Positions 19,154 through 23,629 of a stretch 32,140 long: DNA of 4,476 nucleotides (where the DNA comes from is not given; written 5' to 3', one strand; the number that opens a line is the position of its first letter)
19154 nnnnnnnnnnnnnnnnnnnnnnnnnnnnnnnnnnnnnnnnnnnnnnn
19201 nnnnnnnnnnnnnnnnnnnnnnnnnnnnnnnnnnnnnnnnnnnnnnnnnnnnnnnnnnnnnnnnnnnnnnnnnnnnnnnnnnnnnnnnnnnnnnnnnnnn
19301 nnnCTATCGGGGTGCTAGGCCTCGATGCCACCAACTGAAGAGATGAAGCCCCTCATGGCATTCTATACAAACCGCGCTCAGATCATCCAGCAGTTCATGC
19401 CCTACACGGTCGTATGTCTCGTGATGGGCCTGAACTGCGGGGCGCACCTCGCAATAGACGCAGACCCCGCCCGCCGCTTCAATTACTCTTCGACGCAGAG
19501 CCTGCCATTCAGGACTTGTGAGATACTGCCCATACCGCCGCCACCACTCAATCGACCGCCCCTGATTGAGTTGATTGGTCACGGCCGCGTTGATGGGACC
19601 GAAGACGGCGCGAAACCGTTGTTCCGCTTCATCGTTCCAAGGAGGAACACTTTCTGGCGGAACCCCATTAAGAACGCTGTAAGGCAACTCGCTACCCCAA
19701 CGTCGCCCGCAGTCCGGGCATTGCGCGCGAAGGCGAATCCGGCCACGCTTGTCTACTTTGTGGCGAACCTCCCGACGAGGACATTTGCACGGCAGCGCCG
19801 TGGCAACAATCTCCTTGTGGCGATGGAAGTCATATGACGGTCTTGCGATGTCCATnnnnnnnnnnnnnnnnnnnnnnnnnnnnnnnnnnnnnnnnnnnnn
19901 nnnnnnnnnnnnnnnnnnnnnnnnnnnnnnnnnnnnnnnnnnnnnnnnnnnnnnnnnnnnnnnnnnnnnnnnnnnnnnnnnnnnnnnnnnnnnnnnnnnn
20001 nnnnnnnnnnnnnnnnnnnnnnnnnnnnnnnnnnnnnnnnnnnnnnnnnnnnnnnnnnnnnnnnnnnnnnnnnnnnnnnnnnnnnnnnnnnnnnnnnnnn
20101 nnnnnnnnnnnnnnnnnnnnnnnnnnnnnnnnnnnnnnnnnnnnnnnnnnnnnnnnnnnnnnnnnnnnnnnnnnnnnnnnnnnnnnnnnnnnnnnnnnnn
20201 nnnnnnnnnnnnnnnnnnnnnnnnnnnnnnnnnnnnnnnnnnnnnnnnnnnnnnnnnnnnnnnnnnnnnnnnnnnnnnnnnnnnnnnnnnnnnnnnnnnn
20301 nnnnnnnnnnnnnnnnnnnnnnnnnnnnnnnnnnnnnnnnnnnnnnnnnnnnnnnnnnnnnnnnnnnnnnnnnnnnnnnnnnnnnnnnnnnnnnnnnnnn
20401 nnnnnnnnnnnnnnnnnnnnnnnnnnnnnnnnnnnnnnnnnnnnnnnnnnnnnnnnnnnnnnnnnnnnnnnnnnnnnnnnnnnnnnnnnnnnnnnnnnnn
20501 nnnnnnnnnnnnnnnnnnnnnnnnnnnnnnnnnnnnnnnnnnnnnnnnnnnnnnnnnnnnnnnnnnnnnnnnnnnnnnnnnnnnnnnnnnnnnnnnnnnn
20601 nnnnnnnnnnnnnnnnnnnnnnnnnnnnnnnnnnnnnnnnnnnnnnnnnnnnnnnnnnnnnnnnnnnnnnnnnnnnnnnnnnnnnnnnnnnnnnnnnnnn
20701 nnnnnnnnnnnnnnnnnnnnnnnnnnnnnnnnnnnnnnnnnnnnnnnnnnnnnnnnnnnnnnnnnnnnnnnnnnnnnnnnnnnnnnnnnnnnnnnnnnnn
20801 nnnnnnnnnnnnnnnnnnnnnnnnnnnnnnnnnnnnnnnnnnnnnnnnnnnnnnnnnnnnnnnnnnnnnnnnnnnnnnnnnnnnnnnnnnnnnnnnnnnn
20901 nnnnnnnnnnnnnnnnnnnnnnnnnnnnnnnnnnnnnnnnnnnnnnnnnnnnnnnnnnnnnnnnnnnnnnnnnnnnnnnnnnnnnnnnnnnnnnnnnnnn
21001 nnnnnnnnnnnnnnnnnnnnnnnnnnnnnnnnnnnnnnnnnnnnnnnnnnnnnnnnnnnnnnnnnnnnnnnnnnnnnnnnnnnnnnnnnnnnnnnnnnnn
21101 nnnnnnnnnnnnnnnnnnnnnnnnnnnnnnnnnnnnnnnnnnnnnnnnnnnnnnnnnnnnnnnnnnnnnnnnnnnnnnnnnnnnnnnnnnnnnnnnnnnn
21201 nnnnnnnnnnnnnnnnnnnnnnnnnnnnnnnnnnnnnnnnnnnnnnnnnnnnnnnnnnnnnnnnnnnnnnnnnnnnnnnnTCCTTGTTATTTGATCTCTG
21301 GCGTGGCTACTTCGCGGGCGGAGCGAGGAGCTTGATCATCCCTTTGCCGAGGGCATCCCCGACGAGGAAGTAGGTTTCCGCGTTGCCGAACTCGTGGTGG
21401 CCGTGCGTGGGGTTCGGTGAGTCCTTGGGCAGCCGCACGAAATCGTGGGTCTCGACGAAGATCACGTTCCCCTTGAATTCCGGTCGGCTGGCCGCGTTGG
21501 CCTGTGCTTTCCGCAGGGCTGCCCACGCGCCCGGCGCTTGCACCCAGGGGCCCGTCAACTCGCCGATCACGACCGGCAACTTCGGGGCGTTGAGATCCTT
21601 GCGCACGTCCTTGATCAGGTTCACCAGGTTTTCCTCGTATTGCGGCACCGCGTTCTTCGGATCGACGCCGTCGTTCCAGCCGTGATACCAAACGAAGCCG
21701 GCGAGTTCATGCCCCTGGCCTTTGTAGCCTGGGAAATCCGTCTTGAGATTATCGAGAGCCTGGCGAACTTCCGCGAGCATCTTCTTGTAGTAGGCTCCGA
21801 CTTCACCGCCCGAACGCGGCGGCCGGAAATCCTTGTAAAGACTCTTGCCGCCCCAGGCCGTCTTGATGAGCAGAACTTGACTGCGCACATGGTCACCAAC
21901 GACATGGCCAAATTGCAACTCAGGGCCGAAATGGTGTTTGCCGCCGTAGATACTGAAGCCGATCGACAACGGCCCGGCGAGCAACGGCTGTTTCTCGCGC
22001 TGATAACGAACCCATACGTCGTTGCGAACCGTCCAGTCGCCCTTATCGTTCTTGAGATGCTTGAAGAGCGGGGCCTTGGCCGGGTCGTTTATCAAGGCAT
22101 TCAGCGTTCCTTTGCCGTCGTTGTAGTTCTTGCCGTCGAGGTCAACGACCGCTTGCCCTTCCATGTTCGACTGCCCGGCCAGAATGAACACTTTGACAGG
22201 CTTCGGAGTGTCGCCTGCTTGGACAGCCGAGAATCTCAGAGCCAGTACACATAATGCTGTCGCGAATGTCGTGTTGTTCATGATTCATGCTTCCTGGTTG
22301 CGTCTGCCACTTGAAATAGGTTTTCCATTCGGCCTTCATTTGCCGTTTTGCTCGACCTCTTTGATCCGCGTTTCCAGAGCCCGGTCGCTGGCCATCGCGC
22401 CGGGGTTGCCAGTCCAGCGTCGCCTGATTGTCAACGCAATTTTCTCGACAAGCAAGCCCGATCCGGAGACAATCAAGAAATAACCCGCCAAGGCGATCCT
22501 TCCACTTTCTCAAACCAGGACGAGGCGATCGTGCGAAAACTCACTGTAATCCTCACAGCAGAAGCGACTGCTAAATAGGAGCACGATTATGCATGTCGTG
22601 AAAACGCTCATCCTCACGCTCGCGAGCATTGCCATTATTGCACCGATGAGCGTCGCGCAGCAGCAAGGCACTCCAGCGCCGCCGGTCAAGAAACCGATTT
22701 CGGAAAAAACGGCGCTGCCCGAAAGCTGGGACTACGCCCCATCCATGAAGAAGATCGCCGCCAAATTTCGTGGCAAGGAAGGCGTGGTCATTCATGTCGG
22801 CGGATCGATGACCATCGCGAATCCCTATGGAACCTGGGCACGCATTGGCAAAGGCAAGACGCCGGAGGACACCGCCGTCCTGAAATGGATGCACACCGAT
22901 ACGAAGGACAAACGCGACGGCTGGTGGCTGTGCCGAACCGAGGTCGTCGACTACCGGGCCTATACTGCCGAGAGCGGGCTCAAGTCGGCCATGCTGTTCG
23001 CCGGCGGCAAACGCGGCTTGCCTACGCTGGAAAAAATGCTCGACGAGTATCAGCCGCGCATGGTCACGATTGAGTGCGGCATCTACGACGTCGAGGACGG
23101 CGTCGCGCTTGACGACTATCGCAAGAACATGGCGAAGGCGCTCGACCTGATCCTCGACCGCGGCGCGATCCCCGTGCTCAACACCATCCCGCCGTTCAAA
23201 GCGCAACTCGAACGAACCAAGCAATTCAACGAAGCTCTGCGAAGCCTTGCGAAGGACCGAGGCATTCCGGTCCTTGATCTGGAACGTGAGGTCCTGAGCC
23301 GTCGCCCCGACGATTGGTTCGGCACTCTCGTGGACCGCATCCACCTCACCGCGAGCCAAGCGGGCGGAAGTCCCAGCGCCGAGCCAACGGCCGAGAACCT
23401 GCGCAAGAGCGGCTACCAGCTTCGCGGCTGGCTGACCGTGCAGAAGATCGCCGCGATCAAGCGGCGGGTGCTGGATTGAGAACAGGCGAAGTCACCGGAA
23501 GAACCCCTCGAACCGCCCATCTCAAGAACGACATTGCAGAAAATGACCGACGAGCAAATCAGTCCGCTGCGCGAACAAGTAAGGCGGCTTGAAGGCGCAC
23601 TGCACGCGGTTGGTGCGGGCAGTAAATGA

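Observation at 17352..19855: AT-richer islet encoding HNH nuclease, zinc-ribbon/TPR protein, micro-ORF and coiled-coil zinc-ribbon protein: candidate undescribed defence or mobile module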

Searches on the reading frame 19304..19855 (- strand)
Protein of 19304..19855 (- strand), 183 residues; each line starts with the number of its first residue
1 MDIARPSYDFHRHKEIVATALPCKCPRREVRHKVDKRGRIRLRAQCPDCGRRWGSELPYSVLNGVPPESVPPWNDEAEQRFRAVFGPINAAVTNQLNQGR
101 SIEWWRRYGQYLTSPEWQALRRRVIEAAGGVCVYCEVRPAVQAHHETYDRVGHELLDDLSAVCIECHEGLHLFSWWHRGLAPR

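Call 3: search_protein_families(library=pfam, proteins=[window:19304-19855:-], max_evalue=0.1)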
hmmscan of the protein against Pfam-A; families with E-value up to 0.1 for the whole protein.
window:19304-19855:- (183 aa): 1 family
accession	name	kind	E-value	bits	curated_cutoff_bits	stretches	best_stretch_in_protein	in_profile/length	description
PF24042.1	DUF7351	-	0.00025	21.3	31.2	1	118-171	55-105/177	Domain of unknown function (DUF7351)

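Call 4: search_protein_families(library=padloc, proteins=[window:19304-19855:-], max_evalue=0.1)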
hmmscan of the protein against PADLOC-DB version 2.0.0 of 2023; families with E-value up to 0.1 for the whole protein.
window:19304-19855:- (183 aa): 3 families
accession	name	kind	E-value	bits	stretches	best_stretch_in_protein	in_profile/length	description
PDLC00338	PtuB1|PtuB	-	0.0016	15.9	1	104-153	24-71/261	Unknown function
PDLC00349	PtuB1|PtuB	-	0.014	13.4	1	101-144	22-64/260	Unknown function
PDLC00355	PtuB1|PtuB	-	0.021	12.5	1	105-153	25-71/263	Unknown function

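Call 5: search_protein_families(library=phrogs, proteins=[window:19304-19855:-], max_evalue=0.1)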
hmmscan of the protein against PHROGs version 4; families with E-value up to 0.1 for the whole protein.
window:19304-19855:- (183 aa): 14 families
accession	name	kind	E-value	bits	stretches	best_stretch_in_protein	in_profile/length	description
phrog_8060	-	unknown function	1.9e-08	35.4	1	107-171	16-80/213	-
phrog_333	-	DNA, RNA and nucleotide metabolism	9.3e-07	30.1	1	104-168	8-76/138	HNH endonuclease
phrog_144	-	DNA, RNA and nucleotide metabolism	2e-06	28.6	1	107-168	62-130/175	HNH endonuclease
phrog_589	-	DNA, RNA and nucleotide metabolism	3.2e-06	28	1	109-168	71-136/179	HNH endonuclease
phrog_119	-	DNA, RNA and nucleotide metabolism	3.1e-05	24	1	95-171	169-255/443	HNH endonuclease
phrog_5200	-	DNA, RNA and nucleotide metabolism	0.00016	22.6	1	104-172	15-86/154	HNH endonuclease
phrog_8446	-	DNA, RNA and nucleotide metabolism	0.00093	19.9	1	44-169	108-194/211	HNH endonuclease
phrog_8048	-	DNA, RNA and nucleotide metabolism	0.0015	18.8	1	113-171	160-226/273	HNH endonuclease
phrog_4581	-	head and packaging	0.0018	18.8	1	107-168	43-106/395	terminase small subunit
phrog_4615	-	unknown function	0.025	15.8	0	158-178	22-42/61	-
phrog_740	-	DNA, RNA and nucleotide metabolism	0.033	14.2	1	119-168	28-82/332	HNH endonuclease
phrog_7370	-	DNA, RNA and nucleotide metabolism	0.036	15.1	1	121-171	33-84/115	HNH endonuclease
phrog_30443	-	DNA, RNA and nucleotide metabolism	0.041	15.2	1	112-168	44-102/121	HNH endonuclease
phrog_2451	-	unknown function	0.096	13.1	0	130-147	19-36/56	-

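Call 12: find_homologous_proteins(query=window:19304-19855:-, max_evalue=0.001)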
Query window:19304-19855:- (183 aa): 2 proteins with E <= 0.001 among 79 candidates.
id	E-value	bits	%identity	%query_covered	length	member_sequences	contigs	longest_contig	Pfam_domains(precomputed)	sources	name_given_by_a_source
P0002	1.6e-102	360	87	95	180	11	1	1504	-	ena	-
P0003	7.3e-80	286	72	93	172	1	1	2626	-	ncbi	-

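Call 13: find_encoding_contigs(protein=P0003, flank=10000)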
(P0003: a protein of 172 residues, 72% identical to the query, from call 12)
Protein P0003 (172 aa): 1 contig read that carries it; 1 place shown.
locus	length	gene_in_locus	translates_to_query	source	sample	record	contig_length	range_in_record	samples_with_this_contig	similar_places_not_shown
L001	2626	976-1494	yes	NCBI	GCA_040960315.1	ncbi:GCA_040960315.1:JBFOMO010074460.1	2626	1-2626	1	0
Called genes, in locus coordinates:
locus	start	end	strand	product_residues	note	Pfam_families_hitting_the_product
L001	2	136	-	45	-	?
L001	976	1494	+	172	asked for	-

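Call 14: find_encoding_contigs(protein=P0002, flank=10000)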
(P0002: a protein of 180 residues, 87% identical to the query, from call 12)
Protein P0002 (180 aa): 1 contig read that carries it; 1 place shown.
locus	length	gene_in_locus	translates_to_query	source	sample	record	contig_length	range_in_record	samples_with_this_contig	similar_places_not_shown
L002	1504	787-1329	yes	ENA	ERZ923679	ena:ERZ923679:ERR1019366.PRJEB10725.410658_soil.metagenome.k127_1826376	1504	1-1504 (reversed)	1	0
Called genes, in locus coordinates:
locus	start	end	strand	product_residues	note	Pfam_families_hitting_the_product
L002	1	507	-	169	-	?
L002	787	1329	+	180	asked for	-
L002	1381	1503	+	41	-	?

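Call 27: search_solved_structures(query=window:19304-19855:-, max_evalue=10, show_alignments=2)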
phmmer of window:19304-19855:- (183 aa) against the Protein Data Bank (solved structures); distinct sequences matched with E-value up to 10: 4.
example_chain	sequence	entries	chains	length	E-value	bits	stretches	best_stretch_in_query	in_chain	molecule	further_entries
8yb6_A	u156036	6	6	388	0.0073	19.4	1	104-173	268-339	CRISPR system Cascade subunit CasD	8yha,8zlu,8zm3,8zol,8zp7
8zp9_B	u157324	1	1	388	0.0086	19.2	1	104-173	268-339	CRISPR system Cascade subunit CasD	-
9jxs_B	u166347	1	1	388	0.16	15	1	104-172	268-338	CRISPR system Cascade subunit CasD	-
7p37_A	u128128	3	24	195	1.2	12.1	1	33-55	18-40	Transcriptional repressor NrdR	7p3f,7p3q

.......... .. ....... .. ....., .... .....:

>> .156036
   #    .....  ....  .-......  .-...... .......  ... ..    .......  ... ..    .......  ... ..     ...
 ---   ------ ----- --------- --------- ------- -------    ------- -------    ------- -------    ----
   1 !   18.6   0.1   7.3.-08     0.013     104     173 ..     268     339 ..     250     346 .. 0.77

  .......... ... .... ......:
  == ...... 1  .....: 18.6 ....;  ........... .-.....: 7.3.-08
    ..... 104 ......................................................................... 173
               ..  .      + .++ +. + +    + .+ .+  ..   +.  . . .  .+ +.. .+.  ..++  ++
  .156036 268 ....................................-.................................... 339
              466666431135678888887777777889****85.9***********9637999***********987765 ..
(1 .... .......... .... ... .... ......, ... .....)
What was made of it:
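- On HNH endonuclease superfamily: The domain aligns to PDB 8yb6 (call 27).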

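Call 43: search_dna_similar(query=window:19304-19855:-, collection=phages, mode=protein, max_evalue=0.001, max_rows=12)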
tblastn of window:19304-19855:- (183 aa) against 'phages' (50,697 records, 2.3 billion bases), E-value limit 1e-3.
Records with a match: 55; places in all: 56; records where one place covers at least 80% of the query: 0.
Best place of each record, by identity: <60% 55.
By first word of the organism name: Streptomyces 38; Enterococcus 12; Mycobacterium 2; Tunturiibacter 1; Caudoviricetes 1; Rhodobacteraceae 1.
By host as written in the record: Streptomyces griseus ATCC 10137 13; - 9; Streptomyces viridochromogenes DSM40736 8; Streptomyces sanglieri UNT16F27A 5; Streptomyces griseofuscus ATCC 23916 4; Enterococcus faecalis ATCC 700802 / V583 4; Streptomyces mirabilis NRRL B-2400 3; Streptomyces lividans JI 1326 2; and 5 more.
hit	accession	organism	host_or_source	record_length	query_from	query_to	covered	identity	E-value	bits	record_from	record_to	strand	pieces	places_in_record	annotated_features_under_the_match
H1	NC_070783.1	Streptomyces phage Faust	Streptomyces lividans JI 1326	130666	82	171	49%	34.4%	1e-8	59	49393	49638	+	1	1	60: HNH endonuclease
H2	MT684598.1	Streptomyces phage Faust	Streptomyces lividans JI 1326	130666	82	171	49%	34.4%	1e-8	59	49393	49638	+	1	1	60: HNH endonuclease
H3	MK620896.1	Streptomyces phage Circinus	Streptomyces griseofuscus ATCC 23916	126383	101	181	44%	37.0%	2e-10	64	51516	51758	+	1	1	57: HNH endonuclease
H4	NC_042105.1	Streptomyces phage BillNye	Streptomyces viridochromogenes DSM40736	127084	101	181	44%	37.0%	2e-10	64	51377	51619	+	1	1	HNH endonuclease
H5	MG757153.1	Streptomyces phage BillNye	Streptomyces viridochromogenes DSM40736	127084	101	181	44%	37.0%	2e-10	64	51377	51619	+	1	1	HNH endonuclease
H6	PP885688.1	Tunturiibacter phage Tunturi_5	Tunturiibacter psychrotolerans X4BP1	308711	74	171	54%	30.0%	3e-4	46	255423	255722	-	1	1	HNH endonuclease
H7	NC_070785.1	Streptomyces phage Wakanda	Streptomyces sanglieri UNT16F27A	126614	101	171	39%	40.8%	2e-10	64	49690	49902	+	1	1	56: HNH endonuclease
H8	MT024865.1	Streptomyces phage Wakanda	Streptomyces sanglieri UNT16F27A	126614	101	171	39%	40.8%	2e-10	64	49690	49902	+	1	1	56: HNH endonuclease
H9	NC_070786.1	Streptomyces phage Muntaha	Streptomyces sanglieri UNT16F27A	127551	101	171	39%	40.8%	2e-10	64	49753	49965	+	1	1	57: HNH endonuclease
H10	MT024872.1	Streptomyces phage Muntaha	Streptomyces sanglieri UNT16F27A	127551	101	171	39%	40.8%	2e-10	64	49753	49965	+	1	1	57: HNH endonuclease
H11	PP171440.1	Streptomyces phage DekoNeimoidia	soil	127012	101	171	39%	40.8%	3e-10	64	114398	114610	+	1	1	record has no annotation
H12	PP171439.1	Streptomyces phage Byblos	soil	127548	101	171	39%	40.8%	3e-10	64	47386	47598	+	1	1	record has no annotation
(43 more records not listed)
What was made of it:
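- On HNH endonuclease superfamily: Phage HNH genes match at E 2e-10 (call 43).
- Checked: The HNH is of the phage type (calls 5, 27, 43).
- The domain is phage-type HNH (calls 5, 27, 43). The HNH is of the phage type (calls 5, 43).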

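Call 50: search_protein_families(library=pfam, proteins=[L001:2078-2326:+, L001:1993-2295:+, L001:1728-1901:+, L002:1-507:-, L001:569-916:+], max_evalue=0.05)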
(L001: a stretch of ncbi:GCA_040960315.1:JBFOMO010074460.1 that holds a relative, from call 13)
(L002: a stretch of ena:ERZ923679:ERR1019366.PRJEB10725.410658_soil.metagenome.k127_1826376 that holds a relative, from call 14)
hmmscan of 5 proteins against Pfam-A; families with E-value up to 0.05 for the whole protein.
L001:2078-2326:+ (82 aa): 0 families

L001:1993-2295:+ (100 aa): 0 families

L001:1728-1901:+ (57 aa): 0 families

L002:1-507:- (169 aa): 5 families
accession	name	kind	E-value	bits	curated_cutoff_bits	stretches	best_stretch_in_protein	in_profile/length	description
PF13493.11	DUF4118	-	8.5e-18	64.5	28.4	1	1-75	29-103/107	Domain of unknown function (DUF4118)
PF08447.18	PAS_3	-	5.6e-08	33.4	25.6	1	118-169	3-56/89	PAS fold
PF00989.32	PAS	-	0.00029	21.3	22.6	1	95-157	2-64/113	PAS fold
PF08448.16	PAS_4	-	0.00044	20.9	23.1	1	101-164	2-65/110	PAS fold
PF13188.13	PAS_8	-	0.007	16.7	21.8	1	94-152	1-59/65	PAS domain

L001:569-916:+ (115 aa): 0 families

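Call 56: find_related_loci(query=A2, collection=metagenome_contigs, flank=6000)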
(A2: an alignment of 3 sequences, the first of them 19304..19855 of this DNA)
Query A2 (183 aa) in metagenome_contigs; peptide patterns used: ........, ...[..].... (x = any residue, [..] = any of these).
123 stretches matched a pattern, but none encodes a relative of the query by tblastn (E <= 1e-3).

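Call 57: find_related_loci(query=A2, collection=viral_contigs, flank=6000)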
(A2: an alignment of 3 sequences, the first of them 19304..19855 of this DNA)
Query A2 (183 aa) in viral_contigs; peptide patterns used: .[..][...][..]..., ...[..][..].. (x = any residue, [..] = any of these).
98 stretches matched a pattern, but none encodes a relative of the query by tblastn (E <= 1e-3).
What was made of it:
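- Tried and rejected: None were found in JGI metagenome contigs or IMG/VR (calls 56, 57).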

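Call 67: search_protein_families(library=ncbifam, proteins=[window:19304-19855:-], max_evalue=0.01)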
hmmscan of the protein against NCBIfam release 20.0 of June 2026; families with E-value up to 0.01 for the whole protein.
window:19304-19855:- (183 aa): 0 families

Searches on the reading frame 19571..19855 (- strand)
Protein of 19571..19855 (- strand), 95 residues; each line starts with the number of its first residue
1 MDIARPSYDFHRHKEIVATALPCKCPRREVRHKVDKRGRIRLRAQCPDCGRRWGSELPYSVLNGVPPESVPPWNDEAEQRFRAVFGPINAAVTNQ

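Call 51: search_protein_families(library=pfam, proteins=[window:19571-19855:-], max_evalue=10)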
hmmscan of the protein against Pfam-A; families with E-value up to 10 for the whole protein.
seq(95 aa): 2 families
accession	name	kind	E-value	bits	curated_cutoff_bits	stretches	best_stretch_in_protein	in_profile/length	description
PF18930.5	DUF5679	-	0.16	12.5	27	1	33-51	17-35/40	Domain of unknown function (DUF5679)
PF01599.25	Ribosomal_S27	-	0.18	12.2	22.3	1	33-51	6-25/44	Ribosomal protein S27a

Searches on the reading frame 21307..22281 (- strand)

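Call 3: search_protein_families(library=pfam, proteins=[window:21307-22281:-], max_evalue=0.1)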
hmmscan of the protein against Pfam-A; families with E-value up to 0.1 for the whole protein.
window:21307-22281:- (324 aa): 2 families
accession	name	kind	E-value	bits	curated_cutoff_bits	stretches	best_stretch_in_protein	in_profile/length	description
PF03629.24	SASA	-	1.5e-26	93.9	24.8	1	29-293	2-211/226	Carbohydrate esterase, sialic acid-specific acetylesterase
PF13472.12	Lipase_GDSL_2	-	0.052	14.5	32.9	0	200-283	70-154/178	GDSL-like Lipase/Acylhydrolase family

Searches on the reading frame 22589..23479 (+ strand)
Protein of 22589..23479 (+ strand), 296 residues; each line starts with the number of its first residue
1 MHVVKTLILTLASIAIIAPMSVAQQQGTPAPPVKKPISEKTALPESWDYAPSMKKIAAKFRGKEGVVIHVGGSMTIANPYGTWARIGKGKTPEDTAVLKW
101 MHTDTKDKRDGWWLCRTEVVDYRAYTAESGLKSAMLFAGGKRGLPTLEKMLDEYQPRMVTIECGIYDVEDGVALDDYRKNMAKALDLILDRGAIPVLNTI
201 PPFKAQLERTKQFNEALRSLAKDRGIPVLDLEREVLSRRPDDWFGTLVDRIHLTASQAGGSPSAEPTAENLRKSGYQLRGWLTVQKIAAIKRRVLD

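Call 41: search_protein_families(library=pfam, proteins=[window:22589-23479:+], max_evalue=0.001)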
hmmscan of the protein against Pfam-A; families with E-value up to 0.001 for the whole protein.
window:22589-23479:+ (296 aa): 2 families
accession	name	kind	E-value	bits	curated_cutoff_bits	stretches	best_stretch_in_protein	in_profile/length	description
PF13472.12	Lipase_GDSL_2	-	6.5e-14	53.3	32.9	1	127-255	40-173/178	GDSL-like Lipase/Acylhydrolase family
PF00657.28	Lipase_GDSL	-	1e-05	26.3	23.6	1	144-255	64-198/208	GDSL-like Lipase/Acylhydrolase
